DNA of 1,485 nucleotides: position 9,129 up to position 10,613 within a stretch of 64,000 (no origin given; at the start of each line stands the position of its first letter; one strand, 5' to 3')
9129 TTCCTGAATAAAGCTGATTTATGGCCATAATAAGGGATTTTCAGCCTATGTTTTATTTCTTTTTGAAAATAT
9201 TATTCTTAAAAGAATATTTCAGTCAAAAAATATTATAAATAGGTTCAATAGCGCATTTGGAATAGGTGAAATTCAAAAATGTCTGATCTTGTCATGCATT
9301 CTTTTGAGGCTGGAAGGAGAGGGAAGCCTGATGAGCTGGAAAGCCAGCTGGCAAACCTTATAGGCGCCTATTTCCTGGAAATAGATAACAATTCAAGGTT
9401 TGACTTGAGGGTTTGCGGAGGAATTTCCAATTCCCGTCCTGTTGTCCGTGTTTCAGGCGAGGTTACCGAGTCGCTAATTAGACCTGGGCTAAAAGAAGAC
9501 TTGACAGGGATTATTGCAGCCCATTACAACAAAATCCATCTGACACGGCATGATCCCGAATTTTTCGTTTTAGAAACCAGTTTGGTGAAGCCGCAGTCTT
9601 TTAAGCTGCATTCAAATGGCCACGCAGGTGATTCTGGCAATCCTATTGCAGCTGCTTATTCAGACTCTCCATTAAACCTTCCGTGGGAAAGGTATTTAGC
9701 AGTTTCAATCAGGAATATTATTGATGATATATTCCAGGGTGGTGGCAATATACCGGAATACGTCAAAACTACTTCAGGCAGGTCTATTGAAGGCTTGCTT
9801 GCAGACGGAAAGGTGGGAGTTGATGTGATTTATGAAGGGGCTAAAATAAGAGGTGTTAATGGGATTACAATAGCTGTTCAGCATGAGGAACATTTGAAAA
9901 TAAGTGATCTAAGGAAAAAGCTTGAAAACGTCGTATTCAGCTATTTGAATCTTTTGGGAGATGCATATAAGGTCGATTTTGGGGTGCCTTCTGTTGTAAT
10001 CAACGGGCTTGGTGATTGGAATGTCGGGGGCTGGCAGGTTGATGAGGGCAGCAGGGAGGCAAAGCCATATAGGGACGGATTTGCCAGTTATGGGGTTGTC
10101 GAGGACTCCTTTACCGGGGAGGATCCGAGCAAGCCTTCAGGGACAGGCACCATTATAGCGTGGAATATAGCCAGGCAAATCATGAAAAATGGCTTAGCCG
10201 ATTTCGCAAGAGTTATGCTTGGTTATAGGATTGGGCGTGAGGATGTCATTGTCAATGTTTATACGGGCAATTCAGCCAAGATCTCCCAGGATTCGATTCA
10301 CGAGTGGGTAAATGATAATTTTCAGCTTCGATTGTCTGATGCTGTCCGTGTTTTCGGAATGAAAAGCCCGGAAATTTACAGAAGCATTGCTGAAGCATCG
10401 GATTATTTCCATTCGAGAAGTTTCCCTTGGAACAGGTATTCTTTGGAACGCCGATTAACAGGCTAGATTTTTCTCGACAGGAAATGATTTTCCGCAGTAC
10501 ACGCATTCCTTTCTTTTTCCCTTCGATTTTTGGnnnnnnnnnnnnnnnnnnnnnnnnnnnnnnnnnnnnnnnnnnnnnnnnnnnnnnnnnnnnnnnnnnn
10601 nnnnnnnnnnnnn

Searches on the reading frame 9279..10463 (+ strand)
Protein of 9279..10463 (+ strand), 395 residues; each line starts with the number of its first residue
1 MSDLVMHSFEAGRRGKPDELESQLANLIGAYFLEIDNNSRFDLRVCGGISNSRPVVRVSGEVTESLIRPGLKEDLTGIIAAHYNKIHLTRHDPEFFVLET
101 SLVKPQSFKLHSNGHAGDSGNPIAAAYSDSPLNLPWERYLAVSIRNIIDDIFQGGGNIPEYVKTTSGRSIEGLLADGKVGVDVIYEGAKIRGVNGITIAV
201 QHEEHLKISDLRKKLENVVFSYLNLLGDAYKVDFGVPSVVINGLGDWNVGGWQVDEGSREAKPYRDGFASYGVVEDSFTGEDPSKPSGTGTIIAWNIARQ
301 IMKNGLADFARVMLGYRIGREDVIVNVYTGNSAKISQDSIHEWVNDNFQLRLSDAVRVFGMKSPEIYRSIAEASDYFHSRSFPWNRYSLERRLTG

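Call 34: search_protein_families(library=pfam, proteins=[window:9279-10463:+])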
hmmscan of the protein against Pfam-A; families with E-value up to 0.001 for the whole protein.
window:9279-10463:+ (395 aa): 2 families
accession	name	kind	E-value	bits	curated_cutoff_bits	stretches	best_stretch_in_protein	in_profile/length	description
PF02773.21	S-AdoMet_synt_C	-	1.1e-13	51.8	25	1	249-385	1-137/138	S-adenosylmethionine synthetase, C-terminal domain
PF02772.21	S-AdoMet_synt_M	-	0.00045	20.8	29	0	168-221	43-97/120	S-adenosylmethionine synthetase, central domain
